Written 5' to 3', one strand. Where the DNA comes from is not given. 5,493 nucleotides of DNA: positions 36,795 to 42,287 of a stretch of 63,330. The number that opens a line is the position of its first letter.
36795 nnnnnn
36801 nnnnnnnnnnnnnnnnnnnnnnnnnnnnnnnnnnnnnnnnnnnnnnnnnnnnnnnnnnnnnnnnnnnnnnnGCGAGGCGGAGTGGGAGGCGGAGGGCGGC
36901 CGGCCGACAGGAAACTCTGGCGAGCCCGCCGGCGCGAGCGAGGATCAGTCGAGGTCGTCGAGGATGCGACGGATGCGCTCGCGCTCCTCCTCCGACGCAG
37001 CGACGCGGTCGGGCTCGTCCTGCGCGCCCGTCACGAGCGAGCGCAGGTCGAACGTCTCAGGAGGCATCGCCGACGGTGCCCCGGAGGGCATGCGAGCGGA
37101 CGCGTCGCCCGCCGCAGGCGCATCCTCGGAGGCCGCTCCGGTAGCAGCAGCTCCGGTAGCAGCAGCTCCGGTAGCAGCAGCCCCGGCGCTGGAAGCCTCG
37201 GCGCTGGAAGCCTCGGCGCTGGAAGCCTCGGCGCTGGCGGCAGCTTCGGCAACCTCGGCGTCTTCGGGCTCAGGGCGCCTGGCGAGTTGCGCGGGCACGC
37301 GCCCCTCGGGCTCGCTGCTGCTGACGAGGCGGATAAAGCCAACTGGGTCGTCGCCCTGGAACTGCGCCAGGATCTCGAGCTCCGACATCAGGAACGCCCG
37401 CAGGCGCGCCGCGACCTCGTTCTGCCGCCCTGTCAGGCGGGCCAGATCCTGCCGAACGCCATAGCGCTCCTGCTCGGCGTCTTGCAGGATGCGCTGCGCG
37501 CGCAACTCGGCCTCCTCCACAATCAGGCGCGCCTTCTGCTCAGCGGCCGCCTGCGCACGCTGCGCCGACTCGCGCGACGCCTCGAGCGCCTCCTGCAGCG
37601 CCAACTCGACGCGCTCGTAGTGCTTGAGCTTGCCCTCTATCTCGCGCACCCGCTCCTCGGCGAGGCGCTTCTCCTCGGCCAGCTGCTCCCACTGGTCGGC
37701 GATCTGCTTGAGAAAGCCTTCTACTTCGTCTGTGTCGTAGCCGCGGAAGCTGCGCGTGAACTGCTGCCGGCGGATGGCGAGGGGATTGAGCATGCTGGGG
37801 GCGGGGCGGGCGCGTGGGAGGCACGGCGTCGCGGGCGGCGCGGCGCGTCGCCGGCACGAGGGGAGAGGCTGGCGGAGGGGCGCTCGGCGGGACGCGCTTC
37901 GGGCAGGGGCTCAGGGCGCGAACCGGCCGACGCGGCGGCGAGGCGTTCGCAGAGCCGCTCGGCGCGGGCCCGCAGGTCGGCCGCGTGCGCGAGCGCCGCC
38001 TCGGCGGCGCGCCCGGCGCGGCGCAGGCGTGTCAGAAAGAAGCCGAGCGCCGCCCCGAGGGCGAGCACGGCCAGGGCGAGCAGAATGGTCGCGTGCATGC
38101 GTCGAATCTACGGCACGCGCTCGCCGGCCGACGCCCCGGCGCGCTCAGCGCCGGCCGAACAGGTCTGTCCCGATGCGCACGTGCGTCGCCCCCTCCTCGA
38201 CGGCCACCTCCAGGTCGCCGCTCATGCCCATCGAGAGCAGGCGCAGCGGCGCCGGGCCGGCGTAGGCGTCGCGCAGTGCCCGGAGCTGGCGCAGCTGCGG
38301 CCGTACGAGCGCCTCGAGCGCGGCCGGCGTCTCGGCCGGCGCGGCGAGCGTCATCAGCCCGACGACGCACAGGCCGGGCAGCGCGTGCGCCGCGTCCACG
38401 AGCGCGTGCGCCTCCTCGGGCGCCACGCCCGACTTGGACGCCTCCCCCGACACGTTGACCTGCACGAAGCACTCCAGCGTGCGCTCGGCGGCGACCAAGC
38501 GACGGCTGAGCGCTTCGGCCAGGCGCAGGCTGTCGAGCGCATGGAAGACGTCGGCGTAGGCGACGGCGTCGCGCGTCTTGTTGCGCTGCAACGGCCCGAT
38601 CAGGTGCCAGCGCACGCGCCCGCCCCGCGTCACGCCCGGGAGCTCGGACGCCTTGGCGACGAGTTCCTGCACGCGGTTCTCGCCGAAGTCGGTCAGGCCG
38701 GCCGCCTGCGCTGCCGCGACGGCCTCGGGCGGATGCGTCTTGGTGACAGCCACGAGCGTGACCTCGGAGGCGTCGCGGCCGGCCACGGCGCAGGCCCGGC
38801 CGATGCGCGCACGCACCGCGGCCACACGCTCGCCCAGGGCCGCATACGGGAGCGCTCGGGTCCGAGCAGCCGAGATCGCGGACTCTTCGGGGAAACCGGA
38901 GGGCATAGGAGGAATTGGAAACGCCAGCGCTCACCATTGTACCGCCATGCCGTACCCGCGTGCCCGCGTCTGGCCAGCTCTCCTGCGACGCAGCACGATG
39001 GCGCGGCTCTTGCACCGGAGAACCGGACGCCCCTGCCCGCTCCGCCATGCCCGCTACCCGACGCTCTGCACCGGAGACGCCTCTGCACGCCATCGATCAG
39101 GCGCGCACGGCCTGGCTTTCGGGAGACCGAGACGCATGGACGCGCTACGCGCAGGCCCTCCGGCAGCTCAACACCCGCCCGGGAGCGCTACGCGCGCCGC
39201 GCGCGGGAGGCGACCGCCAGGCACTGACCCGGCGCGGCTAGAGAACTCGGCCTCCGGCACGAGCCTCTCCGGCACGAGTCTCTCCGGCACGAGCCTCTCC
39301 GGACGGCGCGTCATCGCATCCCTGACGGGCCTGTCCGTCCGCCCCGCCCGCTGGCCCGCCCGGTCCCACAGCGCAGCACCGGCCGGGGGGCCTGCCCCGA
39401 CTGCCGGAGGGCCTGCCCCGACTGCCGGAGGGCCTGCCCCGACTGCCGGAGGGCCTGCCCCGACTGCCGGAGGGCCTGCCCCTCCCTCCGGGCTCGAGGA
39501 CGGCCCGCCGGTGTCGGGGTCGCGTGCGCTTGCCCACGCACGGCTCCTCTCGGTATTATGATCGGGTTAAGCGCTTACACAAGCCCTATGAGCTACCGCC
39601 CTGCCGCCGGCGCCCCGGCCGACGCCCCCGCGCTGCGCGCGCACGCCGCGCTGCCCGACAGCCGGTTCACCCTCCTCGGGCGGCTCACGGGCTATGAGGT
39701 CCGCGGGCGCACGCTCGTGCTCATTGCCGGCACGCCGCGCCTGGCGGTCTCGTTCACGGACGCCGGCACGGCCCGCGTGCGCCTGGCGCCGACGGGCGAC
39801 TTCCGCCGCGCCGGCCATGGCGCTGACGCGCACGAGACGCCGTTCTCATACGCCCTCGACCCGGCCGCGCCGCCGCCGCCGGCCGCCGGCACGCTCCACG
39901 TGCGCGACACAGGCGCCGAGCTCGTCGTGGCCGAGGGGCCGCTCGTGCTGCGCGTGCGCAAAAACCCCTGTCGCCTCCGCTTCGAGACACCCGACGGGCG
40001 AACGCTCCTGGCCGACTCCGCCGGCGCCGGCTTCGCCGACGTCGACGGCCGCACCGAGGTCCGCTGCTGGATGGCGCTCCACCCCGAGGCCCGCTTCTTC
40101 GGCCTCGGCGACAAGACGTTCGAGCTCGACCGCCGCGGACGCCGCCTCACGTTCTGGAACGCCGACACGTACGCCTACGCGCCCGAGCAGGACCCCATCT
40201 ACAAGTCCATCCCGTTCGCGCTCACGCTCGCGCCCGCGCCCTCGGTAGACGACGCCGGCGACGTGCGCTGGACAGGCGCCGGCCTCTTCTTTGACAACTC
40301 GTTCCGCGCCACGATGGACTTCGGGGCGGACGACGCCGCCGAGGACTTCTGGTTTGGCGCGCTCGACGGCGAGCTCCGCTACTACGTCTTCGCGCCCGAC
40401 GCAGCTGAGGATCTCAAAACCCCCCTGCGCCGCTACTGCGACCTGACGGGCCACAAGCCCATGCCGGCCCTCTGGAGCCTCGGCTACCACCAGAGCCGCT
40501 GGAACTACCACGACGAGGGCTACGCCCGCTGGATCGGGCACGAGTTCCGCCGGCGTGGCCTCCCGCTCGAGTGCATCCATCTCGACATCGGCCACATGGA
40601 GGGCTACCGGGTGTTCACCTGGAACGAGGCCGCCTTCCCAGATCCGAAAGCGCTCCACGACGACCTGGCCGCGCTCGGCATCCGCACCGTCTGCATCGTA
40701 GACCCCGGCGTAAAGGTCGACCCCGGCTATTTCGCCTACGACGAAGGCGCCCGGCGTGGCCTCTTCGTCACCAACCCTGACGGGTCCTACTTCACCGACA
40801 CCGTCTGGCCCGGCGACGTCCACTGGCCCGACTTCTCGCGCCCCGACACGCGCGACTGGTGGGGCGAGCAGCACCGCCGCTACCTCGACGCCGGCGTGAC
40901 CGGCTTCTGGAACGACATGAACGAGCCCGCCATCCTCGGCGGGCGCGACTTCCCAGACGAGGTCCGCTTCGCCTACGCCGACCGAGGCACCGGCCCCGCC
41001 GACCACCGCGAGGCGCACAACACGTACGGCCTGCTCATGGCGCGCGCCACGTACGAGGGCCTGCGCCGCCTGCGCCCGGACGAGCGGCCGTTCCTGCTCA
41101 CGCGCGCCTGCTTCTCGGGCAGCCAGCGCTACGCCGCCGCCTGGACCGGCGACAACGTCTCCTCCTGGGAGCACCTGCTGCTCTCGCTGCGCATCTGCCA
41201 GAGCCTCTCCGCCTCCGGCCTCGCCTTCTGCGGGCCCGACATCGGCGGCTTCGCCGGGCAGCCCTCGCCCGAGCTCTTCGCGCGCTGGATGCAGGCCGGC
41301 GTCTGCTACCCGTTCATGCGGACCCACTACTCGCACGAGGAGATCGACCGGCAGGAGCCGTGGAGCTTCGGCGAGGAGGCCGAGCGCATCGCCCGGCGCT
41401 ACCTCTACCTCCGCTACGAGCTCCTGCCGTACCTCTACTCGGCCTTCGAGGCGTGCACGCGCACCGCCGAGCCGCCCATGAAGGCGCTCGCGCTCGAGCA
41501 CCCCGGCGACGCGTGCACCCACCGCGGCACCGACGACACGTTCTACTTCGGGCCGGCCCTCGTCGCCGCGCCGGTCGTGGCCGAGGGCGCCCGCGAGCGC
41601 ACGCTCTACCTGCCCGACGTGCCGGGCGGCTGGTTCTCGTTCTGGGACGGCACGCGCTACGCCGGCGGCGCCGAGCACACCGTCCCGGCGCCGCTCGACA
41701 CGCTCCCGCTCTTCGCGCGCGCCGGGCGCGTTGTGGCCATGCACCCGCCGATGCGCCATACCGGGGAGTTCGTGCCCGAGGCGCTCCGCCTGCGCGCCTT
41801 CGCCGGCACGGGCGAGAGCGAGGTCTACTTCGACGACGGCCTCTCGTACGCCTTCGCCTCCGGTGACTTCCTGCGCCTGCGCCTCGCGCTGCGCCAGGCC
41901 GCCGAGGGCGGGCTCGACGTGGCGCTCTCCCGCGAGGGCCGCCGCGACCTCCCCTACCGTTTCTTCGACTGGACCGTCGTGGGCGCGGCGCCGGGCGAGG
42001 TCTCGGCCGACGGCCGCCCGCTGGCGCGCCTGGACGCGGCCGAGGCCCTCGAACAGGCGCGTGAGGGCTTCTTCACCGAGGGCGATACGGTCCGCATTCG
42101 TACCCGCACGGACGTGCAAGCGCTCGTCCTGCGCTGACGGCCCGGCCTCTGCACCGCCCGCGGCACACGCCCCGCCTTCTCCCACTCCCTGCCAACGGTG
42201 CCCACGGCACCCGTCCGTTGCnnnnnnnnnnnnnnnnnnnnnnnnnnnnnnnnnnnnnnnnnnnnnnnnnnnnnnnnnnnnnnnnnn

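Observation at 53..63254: A different short tandem repeat at almost every gene boundary (23 arrays in 63 kb)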

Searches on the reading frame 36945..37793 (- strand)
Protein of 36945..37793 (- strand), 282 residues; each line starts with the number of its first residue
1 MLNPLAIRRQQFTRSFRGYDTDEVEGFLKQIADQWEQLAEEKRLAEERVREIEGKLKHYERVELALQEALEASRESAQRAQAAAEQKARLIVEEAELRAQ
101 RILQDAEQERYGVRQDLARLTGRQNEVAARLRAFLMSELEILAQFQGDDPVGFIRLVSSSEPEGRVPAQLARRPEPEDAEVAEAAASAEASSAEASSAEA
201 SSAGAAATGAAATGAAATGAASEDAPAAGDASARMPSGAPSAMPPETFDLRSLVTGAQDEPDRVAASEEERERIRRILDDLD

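Call 6: search_protein_families(library=pfam, proteins=[window:36945-37793:-])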
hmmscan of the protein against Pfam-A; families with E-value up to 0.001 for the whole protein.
window:36945-37793:- (282 aa): 1 family
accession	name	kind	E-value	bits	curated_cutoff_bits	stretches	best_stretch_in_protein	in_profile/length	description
PF05103.18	DivIVA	-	3.4e-27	95.4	28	1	3-130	2-129/131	DivIVA protein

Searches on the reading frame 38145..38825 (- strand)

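Call 6: search_protein_families(library=pfam, proteins=[window:38145-38825:-])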
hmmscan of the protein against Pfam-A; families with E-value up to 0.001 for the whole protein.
window:38145-38825:- (226 aa): 1 family
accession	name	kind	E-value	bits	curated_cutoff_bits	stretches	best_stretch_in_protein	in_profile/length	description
PF01168.26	Ala_racemase_N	-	5.5e-25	88.8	24.1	1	5-224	7-217/220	Alanine racemase, N-terminal domain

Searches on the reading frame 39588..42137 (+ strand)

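Call 6: search_protein_families(library=pfam, proteins=[window:39588-42137:+])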
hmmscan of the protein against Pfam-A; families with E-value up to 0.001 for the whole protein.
window:39588-42137:+ (849 aa): 4 families
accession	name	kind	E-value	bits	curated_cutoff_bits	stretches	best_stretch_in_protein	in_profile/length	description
PF01055.32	Glyco_hydro_31_2nd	-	3.6e-118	395.1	23.5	1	291-619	2-328/328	Glycosyl hydrolases family 31 TIM-barrel domain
PF13802.12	Gal_mutarotas_2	-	3.8e-27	96.2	27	1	52-244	2-184/184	Glycosyl hydrolase 31 N-terminal galactose mutarotase-like domain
PF21365.3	Glyco_hydro_31_3rd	-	7.9e-20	71.6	24.4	1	628-716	2-87/87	Glycosyl hydrolase family 31 C-terminal domain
PF17137.9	DUF5110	-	0.00015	22.2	27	1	733-785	2-54/71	Domain of unknown function (DUF5110)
